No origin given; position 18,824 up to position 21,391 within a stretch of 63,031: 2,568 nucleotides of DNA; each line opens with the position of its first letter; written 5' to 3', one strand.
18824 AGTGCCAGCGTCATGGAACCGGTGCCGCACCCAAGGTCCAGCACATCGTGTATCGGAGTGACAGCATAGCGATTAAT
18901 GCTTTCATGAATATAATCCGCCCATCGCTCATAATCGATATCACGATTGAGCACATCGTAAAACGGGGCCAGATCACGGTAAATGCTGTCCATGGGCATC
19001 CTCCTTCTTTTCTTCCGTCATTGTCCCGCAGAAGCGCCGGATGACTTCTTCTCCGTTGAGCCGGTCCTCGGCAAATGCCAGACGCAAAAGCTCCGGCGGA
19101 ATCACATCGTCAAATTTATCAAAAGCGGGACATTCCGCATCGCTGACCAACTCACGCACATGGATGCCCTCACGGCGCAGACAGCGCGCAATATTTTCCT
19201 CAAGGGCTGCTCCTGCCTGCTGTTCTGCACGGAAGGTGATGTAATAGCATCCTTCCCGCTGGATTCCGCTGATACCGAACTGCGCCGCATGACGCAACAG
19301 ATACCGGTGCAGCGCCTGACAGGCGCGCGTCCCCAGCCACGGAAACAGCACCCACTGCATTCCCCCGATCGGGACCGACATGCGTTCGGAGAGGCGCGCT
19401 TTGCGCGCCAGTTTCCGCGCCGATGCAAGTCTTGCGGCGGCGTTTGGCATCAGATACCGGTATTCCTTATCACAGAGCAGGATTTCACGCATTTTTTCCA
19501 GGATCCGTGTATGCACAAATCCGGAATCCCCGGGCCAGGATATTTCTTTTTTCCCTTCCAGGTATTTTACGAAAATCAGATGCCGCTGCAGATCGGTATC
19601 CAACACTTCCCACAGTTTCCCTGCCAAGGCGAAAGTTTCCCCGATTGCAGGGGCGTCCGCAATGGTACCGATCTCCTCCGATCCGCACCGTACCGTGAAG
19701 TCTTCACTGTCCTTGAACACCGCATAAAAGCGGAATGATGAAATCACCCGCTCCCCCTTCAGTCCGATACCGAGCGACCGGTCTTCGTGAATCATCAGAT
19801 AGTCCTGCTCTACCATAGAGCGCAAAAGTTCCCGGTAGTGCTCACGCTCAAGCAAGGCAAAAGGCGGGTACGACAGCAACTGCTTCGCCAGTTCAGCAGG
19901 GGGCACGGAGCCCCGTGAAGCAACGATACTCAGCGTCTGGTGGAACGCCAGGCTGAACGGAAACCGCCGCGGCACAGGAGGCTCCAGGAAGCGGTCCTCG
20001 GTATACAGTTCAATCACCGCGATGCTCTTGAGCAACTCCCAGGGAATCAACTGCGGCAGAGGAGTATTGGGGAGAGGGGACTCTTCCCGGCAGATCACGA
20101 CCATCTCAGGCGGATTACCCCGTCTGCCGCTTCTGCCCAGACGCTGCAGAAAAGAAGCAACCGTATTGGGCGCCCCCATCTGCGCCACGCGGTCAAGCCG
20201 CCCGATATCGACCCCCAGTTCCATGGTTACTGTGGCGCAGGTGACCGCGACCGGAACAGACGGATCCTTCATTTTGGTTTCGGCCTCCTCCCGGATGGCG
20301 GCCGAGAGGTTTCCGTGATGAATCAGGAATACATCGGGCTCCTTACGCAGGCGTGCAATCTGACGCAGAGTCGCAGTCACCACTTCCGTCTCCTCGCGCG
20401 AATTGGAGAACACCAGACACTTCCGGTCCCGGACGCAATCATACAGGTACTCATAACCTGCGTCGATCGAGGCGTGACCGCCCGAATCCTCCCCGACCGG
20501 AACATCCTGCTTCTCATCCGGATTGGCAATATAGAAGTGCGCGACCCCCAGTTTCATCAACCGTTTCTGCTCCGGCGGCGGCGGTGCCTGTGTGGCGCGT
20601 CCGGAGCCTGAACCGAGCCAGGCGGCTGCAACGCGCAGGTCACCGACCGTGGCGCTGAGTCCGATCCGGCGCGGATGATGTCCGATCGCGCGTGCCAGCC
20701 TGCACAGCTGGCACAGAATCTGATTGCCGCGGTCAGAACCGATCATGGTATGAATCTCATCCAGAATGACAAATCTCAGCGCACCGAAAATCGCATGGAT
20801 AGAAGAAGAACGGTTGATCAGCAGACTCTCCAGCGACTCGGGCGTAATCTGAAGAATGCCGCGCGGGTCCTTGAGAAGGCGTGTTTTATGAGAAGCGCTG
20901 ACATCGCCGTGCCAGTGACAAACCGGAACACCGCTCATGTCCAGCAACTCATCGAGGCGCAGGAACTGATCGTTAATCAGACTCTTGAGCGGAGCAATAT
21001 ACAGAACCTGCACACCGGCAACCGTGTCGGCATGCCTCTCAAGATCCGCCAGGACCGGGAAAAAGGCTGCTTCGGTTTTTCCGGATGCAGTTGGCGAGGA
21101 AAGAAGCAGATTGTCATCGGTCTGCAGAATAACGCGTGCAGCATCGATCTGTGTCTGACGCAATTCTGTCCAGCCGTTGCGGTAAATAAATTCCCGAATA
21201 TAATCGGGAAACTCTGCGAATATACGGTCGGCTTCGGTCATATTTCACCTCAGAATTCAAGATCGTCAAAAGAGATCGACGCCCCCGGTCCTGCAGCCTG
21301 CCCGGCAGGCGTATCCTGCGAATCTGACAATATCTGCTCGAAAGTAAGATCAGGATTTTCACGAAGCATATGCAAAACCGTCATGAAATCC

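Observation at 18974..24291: TerB-N/TerB-C protein + DUF2791 ATPase + Lhr-like helicase operon (Shango-type triad) in a core-gene neighbourhood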

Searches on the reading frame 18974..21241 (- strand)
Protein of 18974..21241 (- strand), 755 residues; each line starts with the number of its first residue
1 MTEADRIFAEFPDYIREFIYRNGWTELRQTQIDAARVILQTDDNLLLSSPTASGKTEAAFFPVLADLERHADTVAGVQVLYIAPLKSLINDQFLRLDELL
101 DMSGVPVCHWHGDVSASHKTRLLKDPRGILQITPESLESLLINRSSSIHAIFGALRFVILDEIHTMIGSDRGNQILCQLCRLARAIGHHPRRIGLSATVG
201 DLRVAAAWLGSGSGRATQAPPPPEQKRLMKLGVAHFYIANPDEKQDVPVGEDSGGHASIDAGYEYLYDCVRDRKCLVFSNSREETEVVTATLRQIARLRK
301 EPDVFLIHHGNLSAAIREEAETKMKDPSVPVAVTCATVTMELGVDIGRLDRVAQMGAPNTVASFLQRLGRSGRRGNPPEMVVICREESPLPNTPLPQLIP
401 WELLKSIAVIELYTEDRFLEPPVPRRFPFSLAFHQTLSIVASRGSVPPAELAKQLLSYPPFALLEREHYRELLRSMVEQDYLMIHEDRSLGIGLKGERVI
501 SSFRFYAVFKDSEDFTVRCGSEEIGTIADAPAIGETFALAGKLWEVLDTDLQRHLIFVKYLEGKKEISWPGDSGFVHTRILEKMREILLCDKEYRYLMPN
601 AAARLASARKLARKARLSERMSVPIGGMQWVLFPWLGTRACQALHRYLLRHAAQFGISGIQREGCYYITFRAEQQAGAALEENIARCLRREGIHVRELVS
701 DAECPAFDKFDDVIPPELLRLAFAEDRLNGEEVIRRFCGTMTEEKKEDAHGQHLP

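Call 3: search_protein_families(library=pfam, proteins=[window:18974-21241:-], max_evalue=0.01)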
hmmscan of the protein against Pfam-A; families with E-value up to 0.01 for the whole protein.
window:18974-21241:- (755 aa): 4 families
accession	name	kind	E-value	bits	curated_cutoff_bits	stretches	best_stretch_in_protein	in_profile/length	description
PF00270.35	DEAD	-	3e-27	95.8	26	1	30-200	3-161/167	DEAD/DEAH box helicase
PF00271.37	Helicase_C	-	6e-16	59.1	23.5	1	264-375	4-110/110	Helicase conserved C-terminal domain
PF04851.21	ResIII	-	6.6e-06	26.6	22.5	1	26-199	3-162/164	Type III restriction enzyme, res subunit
PF22590.2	Cas3-like_C_2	-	0.0068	17.1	27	0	274-374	4-104/106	CRISPR-associated nuclease/helicase Cas3, C-terminal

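Call 4: search_protein_families(library=padloc, proteins=[window:18974-21241:-], max_evalue=0.01)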
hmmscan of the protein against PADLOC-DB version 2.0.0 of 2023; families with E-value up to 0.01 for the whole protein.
window:18974-21241:- (755 aa): 62 families (the best 25 are shown)
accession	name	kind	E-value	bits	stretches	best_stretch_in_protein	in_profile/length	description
PDLC03960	SngC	-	5.5e-227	754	1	8-733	6-713/720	-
PDLC02503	BrxHI|BrxHII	-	3.3e-126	420.3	1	21-735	19-685/698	BrxHI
PDLC02501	BrxHI|BrxHII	-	2.9e-80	268.6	1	7-611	3-575/925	BrxHI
PDLC02897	DpdJ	-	9.4e-34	114.4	1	34-374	107-451/1570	DpdJ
PDLC00037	DruE3|DruE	-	2.3e-26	89.9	2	31-201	106-301/2055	SNF2 family N-terminal domain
PDLC00035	DruE3|DruE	-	1.2e-23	80.8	2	31-200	107-300/1460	SNF2 family N-terminal domain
PDLC00036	DruE3|DruE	-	8.4e-21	70.8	2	31-201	97-287/2023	SNF2 family N-terminal domain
PDLC02896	DpdJ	-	7.3e-19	65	3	333-383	583-634/1487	DpdJ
PDLC00192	HamB1|HamB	-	1.1e-15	54.4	1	13-227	254-462/1104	DEAD-box helicase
PDLC00013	DruE1|DruE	-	1.4e-15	54.3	2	324-377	1076-1129/1776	SNF2 family N-terminal domain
PDLC01761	Cas3b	-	7.5e-15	52.7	2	25-126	218-306/705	-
PDLC00015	DruE2|DruE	-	1.4e-14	50.8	2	292-388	1145-1229/1887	SNF2 family N-terminal domain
PDLC02569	DrmA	-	1.4e-14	50.8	1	263-375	759-874/1095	DrmA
PDLC00014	DruE2|DruE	-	2.1e-13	46.7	2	324-388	1193-1258/1928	SNF2 family N-terminal domain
PDLC00194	HamB1|HamB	-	2.6e-13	46.8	1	13-212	214-406/995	DEAD-box helicase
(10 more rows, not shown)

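Call 5: search_protein_families(library=ncbifam, proteins=[window:18974-21241:-], max_evalue=0.01)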
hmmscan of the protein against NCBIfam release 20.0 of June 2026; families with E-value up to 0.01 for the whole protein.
window:18974-21241:- (755 aa): 27 families (the best 25 are shown)
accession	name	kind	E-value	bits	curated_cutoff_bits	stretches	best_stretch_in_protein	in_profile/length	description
TIGR04121.1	DEXH_lig_assoc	equivalog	5.3e-62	209.6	850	1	15-476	3-434/804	ligase-associated DNA damage response DEXH box helicase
NF010338.0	PRK13767.1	equivalog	2e-54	185.2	849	1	4-374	12-385/877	ATP-dependent helicase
TIGR03817.1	DECH_helic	hypoth_equivalog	4.4e-35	121.1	874.1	1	15-390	25-388/742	helicase/secretion neighborhood putative DEAH-box helicase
NF007284.0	PRK09751.1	equivalog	1.1e-32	112.3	1496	2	33-302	36-324/1538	ATP-dependent helicase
NF002654.0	PRK02362.1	equivalog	5.2e-22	78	887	1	11-325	8-295/739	ATP-dependent DNA helicase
NF041067.1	DpdJ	equivalog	1.7e-16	59.2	800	3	333-383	575-626/1482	protein DpdJ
NF040935.1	helicase_Hel308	equivalog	5.2e-16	57.9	1200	1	12-296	12-271/704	ATP-dependent DNA helicase Hel308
NF001308.0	PRK00254.1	equivalog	7.9e-15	54.1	1216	1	14-214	11-194/720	ATP-dependent DNA helicase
TIGR00614.1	recQ_fam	subfamily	2.1e-14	53.2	219.8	2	270-382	224-328/470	RecQ family ATP-dependent DNA helicase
NF002251.0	PRK01172.1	equivalog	4.3e-13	48.4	891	1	25-213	21-193/674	ATP-dependent DNA helicase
NF053631.1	RNA_helic_CshA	equivalog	4.8e-11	42.2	646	2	16-167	11-154/434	degradosome RNA helicase CshA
TIGR01389.1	recQ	equivalog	1.6e-10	40.1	640.2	1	272-383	224-327/591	DNA helicase RecQ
NF008394.0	PRK11192.1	equivalog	2.5e-10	39.8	507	2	273-376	248-343/441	ATP-dependent RNA helicase SrmB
NF041063.1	DpdF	equivalog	6.1e-10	38.3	550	1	31-165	145-281/813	protein DpdF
NF008744.0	PRK11776.1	equivalog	9e-10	37.7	524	1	268-384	238-346/460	ATP-dependent RNA helicase DbpA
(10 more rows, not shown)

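Call 30: search_solved_structures(query=window:18974-21241:-, max_evalue=0.00001)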
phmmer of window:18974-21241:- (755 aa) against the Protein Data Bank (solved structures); distinct sequences matched with E-value up to 0.00001: 46.
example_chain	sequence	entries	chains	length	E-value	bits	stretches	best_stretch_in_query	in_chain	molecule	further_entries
5v9x_A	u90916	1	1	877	2.7e-26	95.2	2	29-244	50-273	ATP-dependent DNA helicase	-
6znp_A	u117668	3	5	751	1e-25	93.3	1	14-389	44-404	Uncharacterized ATP-dependent helicase YprA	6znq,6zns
7lhl_A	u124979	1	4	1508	1.3e-25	93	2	29-243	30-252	ATP-dependent DNA helicase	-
6s9i_B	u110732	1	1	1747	2.9e-25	91.8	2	22-216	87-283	U5 small nuclear ribonucleoprotein 200 kDa helicase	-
6qdv_B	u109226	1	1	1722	3.9e-25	91.4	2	22-216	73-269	U5 small nuclear ribonucleoprotein 200 kDa helicase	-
4f92_B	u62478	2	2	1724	3.9e-25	91.4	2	22-216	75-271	U5 small nuclear ribonucleoprotein 200 kDa helicase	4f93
4f91_B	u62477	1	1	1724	3.9e-25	91.4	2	22-216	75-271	U5 small nuclear ribonucleoprotein 200 kDa helicase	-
5urj_A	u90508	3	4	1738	4.1e-25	91.4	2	22-216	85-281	U5 small nuclear ribonucleoprotein 200 kDa helicase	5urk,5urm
4kit_B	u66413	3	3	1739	4.1e-25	91.4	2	22-216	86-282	U5 small nuclear ribonucleoprotein 200 kDa helicase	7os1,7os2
6s8q_B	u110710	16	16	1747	4.1e-25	91.3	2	22-216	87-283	U5 small nuclear ribonucleoprotein 200 kDa helicase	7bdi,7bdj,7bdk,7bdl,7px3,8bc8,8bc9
6s8o_B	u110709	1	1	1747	4.2e-25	91.3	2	22-216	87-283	U5 small nuclear ribonucleoprotein 200 kDa helicase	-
3jcr_C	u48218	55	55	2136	8.3e-25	90.3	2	22-216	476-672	hBrr2 | U5 small nuclear ribonucleoprotein 200 kDa helicase | Brr2, U5 small nuclear ribonucleoprotein 200 kDa helicase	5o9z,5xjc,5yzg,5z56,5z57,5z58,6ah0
8alz_B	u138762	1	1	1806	1.3e-22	83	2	13-203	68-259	Activating signal cointegrator 1 complex subunit 3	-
6qv3_A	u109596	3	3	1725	3.5e-21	78.3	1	27-209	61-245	Pre-mRNA splicing helicase-like protein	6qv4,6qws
5m59_A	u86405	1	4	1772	3.8e-21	78.2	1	27-209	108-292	Pre-mRNA splicing helicase-like protein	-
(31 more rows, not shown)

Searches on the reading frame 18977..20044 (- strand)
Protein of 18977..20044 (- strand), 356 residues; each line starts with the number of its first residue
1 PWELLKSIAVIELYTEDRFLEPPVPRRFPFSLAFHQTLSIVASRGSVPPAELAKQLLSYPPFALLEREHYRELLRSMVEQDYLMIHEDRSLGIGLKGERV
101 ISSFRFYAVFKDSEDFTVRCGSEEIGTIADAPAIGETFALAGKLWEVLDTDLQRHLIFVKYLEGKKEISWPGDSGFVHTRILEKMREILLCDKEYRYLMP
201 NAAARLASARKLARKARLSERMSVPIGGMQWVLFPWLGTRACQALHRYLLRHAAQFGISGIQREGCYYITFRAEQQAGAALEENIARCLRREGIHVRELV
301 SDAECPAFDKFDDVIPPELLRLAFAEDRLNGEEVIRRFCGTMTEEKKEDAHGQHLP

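Call 68: search_protein_families(library=pfam, proteins=[window:18977-20044:-], max_evalue=5)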
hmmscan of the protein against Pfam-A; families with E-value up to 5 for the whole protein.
window:18977-20044:- (356 aa): 1 family
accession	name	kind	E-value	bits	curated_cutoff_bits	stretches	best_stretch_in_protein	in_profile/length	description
PF19302.4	DUF5915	-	0.28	11.1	27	1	261-301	84-123/195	Domain of unknown function (DUF5915)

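Call 69: search_solved_structures(query=window:18977-20044:-, max_evalue=5)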
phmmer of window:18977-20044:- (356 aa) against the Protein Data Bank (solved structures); distinct sequences matched with E-value up to 5: 2.
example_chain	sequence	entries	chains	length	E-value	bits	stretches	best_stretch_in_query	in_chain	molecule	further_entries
7b24_A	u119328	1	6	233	0.78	12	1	175-233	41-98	DtxR family iron (Metal) dependent repressor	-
9mty_A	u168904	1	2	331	1.1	11.6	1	101-168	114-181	Transposase IS116/IS110/IS902 C-terminal domain-containing protein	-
